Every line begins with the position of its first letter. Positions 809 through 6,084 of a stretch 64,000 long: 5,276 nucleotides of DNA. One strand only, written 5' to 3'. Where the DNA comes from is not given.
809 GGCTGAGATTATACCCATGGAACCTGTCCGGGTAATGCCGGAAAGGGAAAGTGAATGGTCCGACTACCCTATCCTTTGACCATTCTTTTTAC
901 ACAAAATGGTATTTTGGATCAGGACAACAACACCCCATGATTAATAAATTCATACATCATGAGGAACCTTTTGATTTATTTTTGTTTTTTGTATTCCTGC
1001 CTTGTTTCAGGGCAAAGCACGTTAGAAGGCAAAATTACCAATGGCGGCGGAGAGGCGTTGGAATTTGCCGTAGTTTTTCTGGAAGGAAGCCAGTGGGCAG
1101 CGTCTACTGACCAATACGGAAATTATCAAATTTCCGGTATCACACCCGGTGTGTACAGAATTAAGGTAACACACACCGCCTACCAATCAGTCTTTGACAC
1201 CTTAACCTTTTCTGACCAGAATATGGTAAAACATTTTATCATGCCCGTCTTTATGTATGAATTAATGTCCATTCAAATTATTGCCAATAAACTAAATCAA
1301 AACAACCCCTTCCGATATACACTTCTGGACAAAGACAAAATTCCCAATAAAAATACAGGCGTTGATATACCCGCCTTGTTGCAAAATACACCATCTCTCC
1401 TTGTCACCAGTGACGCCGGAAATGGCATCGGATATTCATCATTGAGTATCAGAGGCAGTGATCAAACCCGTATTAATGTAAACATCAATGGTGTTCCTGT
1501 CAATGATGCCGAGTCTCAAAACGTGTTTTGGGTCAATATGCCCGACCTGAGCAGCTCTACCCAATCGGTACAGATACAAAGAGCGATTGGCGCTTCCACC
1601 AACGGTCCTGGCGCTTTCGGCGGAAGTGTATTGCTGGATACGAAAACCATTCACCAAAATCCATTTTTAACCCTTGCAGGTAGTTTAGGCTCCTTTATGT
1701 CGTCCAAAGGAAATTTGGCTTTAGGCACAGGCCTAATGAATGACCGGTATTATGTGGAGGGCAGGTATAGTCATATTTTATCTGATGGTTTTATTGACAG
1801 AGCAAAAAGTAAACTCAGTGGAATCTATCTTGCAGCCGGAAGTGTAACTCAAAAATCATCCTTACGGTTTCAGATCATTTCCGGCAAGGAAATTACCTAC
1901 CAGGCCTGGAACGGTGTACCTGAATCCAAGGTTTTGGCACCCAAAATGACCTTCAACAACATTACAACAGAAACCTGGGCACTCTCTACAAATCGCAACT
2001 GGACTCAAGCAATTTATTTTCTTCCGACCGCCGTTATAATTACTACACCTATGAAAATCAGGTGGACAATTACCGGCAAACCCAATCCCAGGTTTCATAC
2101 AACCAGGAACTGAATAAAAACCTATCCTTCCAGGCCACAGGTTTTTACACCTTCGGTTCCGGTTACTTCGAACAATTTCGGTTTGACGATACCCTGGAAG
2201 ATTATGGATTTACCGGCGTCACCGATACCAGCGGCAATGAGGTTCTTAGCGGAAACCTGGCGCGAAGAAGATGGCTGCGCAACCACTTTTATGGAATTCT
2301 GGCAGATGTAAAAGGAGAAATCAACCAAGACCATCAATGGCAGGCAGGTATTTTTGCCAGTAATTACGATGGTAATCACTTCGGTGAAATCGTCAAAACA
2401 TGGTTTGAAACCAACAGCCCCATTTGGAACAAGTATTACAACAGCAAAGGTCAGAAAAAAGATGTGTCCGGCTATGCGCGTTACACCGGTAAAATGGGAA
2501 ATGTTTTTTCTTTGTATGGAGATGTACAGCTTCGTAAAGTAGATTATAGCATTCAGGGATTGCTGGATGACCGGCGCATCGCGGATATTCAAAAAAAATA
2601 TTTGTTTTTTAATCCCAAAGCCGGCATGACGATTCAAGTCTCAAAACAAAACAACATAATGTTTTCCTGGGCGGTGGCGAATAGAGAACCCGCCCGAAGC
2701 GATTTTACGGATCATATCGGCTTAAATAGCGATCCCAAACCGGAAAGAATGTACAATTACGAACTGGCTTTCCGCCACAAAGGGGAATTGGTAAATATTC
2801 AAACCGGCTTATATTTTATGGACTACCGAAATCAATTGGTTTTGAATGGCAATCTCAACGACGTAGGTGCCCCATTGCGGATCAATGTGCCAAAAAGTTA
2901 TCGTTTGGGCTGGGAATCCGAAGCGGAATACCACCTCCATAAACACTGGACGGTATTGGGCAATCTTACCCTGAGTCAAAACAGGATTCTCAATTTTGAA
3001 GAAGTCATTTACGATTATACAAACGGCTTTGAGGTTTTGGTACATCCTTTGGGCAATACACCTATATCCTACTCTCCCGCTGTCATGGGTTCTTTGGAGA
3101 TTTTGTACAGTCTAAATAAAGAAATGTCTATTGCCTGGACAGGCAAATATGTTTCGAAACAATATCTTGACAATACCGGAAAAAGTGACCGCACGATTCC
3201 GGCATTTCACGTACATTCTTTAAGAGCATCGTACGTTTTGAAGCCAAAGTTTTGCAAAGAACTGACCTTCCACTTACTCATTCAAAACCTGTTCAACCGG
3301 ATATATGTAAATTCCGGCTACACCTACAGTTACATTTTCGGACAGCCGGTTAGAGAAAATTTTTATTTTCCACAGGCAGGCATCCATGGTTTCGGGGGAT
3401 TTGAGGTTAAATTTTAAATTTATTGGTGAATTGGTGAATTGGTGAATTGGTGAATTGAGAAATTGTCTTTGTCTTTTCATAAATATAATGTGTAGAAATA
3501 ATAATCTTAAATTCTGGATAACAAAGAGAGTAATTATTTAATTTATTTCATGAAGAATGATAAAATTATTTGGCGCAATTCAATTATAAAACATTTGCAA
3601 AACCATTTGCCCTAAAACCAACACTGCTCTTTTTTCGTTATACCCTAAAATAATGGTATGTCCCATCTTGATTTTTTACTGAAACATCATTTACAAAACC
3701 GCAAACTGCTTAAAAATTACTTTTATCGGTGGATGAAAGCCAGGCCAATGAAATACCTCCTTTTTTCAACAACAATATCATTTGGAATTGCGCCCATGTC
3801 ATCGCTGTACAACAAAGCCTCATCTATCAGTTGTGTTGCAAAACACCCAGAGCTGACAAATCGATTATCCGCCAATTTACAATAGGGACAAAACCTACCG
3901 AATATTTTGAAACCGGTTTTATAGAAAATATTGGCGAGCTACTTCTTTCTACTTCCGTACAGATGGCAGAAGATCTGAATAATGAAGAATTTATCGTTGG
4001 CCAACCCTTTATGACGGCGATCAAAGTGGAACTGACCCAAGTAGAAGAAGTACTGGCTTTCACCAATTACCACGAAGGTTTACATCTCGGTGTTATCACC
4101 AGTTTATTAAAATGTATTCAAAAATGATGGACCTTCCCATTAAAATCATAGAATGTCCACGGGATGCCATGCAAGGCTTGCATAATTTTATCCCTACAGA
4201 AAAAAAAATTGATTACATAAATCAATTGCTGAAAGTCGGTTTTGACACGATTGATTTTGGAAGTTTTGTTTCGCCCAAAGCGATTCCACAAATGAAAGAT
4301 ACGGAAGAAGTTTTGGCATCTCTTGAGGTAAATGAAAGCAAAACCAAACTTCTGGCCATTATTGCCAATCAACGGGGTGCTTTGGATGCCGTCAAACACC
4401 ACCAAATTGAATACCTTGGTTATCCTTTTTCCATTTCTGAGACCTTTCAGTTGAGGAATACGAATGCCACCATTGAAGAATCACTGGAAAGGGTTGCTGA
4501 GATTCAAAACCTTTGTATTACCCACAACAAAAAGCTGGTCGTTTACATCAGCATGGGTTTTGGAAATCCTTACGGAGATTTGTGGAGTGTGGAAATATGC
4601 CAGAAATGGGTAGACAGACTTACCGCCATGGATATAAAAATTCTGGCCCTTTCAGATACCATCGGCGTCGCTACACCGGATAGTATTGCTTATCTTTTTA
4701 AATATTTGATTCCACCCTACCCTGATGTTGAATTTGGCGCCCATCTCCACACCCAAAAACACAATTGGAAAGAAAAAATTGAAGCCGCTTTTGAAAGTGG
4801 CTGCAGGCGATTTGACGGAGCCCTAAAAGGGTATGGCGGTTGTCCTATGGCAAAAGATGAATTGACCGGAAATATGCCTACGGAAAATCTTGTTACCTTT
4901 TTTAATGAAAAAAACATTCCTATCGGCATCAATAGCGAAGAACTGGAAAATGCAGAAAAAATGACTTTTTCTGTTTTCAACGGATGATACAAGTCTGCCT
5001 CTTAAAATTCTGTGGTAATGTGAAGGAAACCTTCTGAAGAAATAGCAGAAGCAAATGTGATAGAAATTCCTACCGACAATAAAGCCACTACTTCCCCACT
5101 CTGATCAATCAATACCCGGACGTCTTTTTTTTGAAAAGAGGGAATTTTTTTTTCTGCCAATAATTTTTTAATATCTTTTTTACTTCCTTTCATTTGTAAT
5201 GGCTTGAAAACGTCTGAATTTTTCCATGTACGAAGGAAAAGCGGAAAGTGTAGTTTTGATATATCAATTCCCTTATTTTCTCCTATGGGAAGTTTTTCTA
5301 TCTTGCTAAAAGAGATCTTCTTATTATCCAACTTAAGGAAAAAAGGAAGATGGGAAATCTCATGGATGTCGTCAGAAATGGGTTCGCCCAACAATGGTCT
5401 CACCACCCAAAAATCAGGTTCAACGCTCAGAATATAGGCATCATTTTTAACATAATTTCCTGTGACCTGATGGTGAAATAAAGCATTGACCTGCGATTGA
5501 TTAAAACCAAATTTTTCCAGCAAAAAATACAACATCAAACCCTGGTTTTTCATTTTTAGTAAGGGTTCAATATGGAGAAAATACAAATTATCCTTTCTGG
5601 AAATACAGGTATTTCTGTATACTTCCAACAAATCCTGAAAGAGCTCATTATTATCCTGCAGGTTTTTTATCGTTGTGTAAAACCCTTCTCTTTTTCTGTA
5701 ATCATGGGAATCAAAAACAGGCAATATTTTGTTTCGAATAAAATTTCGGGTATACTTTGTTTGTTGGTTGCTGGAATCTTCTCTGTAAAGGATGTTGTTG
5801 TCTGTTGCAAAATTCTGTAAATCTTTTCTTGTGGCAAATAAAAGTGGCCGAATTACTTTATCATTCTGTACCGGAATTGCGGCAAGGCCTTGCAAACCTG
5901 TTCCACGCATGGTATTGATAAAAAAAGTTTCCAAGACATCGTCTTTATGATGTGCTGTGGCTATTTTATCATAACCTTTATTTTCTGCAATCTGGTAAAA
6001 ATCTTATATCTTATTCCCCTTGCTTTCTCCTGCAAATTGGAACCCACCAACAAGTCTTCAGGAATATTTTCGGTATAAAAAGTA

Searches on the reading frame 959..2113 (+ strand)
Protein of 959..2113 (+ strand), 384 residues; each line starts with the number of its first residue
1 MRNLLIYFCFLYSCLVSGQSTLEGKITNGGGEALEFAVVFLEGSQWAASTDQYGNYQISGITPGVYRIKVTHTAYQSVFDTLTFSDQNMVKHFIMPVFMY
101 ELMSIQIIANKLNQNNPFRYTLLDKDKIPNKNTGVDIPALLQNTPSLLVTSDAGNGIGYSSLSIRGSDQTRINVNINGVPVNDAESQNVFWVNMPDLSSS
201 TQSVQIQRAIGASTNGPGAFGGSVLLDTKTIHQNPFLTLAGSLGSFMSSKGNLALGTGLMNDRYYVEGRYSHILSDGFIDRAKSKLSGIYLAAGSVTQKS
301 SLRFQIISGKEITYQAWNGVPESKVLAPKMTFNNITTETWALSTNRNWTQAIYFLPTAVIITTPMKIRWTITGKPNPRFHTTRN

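Call 55: search_protein_families(library=pfam, proteins=[window:959-2113:+], max_evalue=0.001)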
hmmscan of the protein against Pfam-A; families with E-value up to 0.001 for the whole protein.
window:959-2113:+ (384 aa): 3 families
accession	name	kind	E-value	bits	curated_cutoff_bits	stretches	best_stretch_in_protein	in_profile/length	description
PF13715.12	CarbopepD_reg_2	-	3.6e-11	43.4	32.2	1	23-91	2-71/88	CarboxypepD_reg-like domain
PF07715.20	Plug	-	1.2e-10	42.3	23.9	1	115-222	4-106/107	TonB-dependent Receptor Plug Domain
PF13620.12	CarboxypepD_reg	-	1.2e-09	38.8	32.3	1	21-79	1-63/82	Carboxypeptidase regulatory-like domain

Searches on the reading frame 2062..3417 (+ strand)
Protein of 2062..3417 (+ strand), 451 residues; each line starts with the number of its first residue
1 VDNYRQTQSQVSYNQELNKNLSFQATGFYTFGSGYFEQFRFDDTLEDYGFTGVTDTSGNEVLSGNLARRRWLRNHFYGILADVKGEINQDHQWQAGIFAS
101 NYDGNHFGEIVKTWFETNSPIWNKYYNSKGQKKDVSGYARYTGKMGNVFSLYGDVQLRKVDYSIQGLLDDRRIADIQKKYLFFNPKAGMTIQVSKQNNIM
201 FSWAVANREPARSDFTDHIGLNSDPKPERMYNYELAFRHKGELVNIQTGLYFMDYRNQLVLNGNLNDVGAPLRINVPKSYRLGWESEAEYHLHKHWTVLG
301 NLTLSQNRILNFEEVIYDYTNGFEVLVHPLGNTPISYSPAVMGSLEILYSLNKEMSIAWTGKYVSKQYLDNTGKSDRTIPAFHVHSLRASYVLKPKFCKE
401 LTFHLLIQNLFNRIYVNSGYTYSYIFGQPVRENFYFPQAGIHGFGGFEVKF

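Call 55: search_protein_families(library=pfam, proteins=[window:2062-3417:+], max_evalue=0.001)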
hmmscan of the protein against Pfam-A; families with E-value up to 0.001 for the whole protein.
window:2062-3417:+ (451 aa): 1 family
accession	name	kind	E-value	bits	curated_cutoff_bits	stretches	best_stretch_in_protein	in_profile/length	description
PF00593.30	TonB_dep_Rec_b-barrel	-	2.5e-21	77.5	27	1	2-410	56-436/436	TonB dependent receptor-like, beta-barrel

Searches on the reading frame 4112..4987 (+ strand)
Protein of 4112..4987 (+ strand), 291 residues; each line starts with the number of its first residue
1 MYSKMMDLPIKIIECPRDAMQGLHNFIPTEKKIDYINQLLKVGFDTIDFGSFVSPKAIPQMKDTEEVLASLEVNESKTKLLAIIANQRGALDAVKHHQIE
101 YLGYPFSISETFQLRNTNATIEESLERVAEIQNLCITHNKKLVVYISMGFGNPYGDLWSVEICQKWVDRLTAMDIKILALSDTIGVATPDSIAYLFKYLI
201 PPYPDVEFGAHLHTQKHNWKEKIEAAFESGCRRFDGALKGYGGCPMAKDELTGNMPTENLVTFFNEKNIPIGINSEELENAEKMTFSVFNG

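Call 55: search_protein_families(library=pfam, proteins=[window:4112-4987:+], max_evalue=0.001)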
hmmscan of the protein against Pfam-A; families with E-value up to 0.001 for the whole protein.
window:4112-4987:+ (291 aa): 1 family
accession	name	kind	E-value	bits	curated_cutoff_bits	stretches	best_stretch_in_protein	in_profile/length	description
PF00682.25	HMGL-like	-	1e-18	68.1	29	1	16-283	9-258/260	HMGL-like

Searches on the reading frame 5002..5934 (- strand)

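Call 55: search_protein_families(library=pfam, proteins=[window:5002-5934:-], max_evalue=0.001)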
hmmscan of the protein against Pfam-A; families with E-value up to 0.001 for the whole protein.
window:5002-5934:- (310 aa): 2 families
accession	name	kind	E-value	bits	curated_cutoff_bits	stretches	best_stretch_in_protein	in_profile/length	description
PF01171.26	ATP_bind_3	-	1.8e-18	67.4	27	1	1-68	110-181/182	PP-loop family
PF11734.13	TilS_C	-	1.3e-05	24.9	22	1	233-297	2-64/74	TilS substrate C-terminal domain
